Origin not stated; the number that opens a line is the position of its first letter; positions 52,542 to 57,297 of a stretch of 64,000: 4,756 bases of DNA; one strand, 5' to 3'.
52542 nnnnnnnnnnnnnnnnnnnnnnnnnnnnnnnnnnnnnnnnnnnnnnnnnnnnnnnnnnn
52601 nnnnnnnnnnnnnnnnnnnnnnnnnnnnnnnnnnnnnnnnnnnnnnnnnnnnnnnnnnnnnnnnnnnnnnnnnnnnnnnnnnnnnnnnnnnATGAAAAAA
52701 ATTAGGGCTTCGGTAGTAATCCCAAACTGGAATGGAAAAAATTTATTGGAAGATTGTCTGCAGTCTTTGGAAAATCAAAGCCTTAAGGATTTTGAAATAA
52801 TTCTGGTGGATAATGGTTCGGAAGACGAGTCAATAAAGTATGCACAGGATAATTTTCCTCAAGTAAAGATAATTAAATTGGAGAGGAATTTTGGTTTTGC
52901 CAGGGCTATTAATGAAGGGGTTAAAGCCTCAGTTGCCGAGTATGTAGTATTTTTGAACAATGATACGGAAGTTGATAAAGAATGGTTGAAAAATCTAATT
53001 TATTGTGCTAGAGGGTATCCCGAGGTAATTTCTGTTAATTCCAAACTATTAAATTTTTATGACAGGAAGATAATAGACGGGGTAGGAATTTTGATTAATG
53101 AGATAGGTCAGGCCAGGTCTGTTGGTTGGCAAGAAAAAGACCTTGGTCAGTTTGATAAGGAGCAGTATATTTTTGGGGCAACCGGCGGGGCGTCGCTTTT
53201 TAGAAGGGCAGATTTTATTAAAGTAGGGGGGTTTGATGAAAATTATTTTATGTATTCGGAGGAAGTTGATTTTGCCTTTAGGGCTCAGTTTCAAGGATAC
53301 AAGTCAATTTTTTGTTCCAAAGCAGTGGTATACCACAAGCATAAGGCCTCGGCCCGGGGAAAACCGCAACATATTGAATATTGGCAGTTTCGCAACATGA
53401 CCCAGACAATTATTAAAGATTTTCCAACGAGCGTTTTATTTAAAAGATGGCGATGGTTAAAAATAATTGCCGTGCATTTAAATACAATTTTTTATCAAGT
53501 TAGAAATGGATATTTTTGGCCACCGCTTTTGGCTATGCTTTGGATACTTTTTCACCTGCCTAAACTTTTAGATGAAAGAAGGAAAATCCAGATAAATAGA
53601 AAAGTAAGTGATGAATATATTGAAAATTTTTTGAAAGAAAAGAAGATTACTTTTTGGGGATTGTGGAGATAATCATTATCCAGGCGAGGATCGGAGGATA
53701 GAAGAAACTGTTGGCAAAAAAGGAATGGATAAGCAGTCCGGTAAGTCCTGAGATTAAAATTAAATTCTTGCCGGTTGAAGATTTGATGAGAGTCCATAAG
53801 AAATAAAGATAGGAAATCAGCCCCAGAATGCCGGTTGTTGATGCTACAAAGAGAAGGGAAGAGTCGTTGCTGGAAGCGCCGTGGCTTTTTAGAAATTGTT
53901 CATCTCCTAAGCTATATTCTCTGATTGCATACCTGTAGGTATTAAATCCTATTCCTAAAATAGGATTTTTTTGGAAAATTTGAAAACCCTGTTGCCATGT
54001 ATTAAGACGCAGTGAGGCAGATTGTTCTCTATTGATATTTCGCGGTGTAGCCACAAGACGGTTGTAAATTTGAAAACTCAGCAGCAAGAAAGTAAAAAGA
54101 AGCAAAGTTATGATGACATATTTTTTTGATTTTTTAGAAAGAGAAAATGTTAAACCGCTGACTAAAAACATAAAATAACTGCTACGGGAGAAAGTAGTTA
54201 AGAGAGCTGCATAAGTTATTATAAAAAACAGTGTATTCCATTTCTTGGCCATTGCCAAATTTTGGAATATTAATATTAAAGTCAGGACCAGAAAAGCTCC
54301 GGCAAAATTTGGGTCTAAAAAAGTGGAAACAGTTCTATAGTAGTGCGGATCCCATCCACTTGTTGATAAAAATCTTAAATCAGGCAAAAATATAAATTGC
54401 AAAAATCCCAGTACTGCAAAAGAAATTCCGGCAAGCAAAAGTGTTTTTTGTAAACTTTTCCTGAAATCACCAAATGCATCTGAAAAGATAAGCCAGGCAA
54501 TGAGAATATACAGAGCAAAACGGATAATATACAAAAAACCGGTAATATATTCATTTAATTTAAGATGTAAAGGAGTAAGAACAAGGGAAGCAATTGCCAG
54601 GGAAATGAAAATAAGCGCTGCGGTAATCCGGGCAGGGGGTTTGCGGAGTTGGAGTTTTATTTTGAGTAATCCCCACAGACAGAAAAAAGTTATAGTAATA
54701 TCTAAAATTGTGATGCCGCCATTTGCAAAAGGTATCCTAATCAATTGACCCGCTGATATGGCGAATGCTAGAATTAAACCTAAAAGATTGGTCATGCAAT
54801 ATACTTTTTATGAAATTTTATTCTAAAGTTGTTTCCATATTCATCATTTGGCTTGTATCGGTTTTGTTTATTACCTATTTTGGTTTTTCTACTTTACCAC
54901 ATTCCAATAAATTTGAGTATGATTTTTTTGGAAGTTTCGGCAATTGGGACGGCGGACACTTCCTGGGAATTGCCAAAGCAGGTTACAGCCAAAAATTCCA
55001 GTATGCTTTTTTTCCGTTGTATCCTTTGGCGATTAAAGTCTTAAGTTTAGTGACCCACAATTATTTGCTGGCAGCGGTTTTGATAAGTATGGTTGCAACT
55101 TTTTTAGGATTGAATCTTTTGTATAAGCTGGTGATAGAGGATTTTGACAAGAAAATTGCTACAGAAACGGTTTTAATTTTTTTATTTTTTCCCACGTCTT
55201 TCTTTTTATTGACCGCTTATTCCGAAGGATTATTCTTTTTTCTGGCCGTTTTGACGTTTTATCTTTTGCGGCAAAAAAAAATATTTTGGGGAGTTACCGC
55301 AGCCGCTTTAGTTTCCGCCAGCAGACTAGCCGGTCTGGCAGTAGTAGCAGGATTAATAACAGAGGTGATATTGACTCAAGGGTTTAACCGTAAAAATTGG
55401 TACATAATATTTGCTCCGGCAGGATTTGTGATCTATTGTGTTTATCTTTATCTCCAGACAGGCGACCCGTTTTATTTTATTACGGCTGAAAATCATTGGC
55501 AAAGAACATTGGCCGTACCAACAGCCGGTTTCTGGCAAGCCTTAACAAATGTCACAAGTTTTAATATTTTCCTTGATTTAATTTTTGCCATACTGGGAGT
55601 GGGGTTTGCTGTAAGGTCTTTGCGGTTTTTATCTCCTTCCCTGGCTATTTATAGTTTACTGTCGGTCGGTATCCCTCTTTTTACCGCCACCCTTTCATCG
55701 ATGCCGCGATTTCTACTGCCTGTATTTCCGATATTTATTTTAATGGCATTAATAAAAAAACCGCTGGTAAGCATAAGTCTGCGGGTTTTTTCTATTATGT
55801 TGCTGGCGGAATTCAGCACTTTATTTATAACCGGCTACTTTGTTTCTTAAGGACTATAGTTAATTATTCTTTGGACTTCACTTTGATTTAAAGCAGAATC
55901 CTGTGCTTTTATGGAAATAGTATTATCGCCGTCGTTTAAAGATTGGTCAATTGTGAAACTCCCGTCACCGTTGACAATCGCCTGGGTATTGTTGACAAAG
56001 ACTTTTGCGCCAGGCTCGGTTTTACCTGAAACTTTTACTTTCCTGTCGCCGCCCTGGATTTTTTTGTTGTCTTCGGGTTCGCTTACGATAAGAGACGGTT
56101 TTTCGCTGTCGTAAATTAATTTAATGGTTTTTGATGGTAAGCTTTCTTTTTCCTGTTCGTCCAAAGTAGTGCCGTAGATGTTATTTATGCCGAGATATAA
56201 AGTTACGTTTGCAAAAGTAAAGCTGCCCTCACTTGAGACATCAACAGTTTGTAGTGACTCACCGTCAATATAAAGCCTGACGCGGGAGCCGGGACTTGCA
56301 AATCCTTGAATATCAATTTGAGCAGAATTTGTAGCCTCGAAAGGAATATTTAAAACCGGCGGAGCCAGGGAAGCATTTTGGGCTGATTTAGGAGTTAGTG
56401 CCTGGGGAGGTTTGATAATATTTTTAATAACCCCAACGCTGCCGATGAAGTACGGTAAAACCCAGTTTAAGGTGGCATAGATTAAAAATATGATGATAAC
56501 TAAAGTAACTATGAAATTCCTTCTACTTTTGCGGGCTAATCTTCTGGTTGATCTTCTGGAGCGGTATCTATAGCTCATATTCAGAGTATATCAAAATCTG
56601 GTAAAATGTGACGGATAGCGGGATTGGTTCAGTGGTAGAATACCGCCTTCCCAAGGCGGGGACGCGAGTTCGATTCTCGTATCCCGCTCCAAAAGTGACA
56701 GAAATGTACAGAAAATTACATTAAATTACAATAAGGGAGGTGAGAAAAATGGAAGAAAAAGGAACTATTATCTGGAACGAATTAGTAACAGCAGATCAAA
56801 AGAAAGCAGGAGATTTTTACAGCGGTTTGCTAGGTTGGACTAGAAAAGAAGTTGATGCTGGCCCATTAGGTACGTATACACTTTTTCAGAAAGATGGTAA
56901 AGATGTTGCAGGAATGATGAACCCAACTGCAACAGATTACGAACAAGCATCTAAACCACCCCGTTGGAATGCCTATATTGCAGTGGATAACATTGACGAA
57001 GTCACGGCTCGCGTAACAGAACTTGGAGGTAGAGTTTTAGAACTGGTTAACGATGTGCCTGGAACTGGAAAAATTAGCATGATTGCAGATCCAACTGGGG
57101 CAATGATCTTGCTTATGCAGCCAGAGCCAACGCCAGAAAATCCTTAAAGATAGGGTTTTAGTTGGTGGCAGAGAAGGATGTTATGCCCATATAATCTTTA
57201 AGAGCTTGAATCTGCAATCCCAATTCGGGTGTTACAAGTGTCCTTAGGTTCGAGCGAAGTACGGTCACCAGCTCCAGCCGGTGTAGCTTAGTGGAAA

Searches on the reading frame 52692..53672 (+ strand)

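Call 84: search_protein_families(library=pfam, proteins=[window:52692-53672:+], max_evalue=0.00001)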
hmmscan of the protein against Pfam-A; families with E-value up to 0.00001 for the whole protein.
window:52692-53672:+ (326 aa): 4 families
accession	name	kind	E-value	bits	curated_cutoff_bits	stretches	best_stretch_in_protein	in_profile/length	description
PF00535.33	Glycos_transf_2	-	8.3e-29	101.1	23.3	1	7-176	1-165/168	Glycosyl transferase family 2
PF13641.12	Glyco_tranf_2_3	-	3.2e-10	40.8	27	1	7-220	4-216/230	Glycosyltransferase like family 2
PF10111.15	Glyco_tranf_2_2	-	4e-10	40.1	27.3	1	7-239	1-234/276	Glycosyltransferase like family 2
PF13632.12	Glyco_trans_2_3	-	2.1e-07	31.4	27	1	165-289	74-172/198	Glycosyl transferase family group 2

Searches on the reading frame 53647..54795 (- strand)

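Call 84: search_protein_families(library=pfam, proteins=[window:53647-54795:-], max_evalue=0.00001)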
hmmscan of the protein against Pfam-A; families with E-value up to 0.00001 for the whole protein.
window:53647-54795:- (382 aa): 1 family
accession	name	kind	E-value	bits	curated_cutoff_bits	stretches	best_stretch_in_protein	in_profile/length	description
PF04932.20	Wzy_C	-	7.1e-17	62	31.7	1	190-330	2-149/149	O-Antigen ligase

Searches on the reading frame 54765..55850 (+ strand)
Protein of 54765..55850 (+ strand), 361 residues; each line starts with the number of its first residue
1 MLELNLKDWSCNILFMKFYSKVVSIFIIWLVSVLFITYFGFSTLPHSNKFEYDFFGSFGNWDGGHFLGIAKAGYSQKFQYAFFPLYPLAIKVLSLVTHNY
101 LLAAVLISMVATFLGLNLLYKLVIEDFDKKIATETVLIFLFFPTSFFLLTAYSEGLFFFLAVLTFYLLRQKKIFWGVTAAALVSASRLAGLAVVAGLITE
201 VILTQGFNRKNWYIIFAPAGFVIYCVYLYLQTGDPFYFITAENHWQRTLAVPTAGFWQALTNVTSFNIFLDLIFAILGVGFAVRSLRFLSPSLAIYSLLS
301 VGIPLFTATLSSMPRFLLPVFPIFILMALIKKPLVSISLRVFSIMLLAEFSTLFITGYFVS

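Call 84: search_protein_families(library=pfam, proteins=[window:54765-55850:+], max_evalue=0.00001)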
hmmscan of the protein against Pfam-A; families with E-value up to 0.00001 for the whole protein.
window:54765-55850:+ (361 aa): 1 family
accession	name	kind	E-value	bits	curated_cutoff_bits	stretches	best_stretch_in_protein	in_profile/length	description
PF04188.19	Mannosyl_trans2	-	1e-13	51.9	22.4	1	54-195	54-207/443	Mannosyltransferase (PIG-V)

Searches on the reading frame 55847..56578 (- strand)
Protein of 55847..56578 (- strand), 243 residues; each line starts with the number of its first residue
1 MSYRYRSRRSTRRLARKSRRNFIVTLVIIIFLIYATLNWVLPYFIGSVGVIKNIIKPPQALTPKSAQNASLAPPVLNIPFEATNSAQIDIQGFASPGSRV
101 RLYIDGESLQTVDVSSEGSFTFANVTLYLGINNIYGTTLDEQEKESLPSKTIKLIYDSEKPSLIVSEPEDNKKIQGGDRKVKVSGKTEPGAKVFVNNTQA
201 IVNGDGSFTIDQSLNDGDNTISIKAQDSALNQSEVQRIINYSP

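Call 84: search_protein_families(library=pfam, proteins=[window:55847-56578:-], max_evalue=0.00001)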
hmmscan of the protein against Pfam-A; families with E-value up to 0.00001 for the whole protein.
window:55847-56578:- (243 aa): 3 families
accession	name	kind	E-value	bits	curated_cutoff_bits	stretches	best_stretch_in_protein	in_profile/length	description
PF09136.16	Glucodextran_B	-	8.9e-15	54.8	27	1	161-239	1-79/83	Glucodextranase, domain B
PF17936.7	Big_6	-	1.7e-10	41.4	27.6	1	177-236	11-77/83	Bacterial Ig domain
PF19077.6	Big_13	-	4.5e-06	27.5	27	0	198-236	56-94/102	Bacterial Ig-like domain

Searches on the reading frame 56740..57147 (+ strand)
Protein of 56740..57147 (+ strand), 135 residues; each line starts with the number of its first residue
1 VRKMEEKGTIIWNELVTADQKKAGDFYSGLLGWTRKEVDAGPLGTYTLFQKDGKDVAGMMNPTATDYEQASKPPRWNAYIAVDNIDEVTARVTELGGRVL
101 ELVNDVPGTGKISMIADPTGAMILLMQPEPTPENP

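Call 84: search_protein_families(library=pfam, proteins=[window:56740-57147:+], max_evalue=0.00001)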
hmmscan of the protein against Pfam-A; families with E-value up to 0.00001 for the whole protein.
window:56740-57147:+ (135 aa): 2 families
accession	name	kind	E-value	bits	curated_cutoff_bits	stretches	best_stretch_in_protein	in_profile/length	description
PF00903.31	Glyoxalase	-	5.9e-11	43.2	20.6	1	14-123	6-119/121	Glyoxalase/Bleomycin resistance protein/Dioxygenase superfamily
PF18029.7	Glyoxalase_6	-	9.9e-08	33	23.6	1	17-121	6-101/106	Glyoxalase-like domain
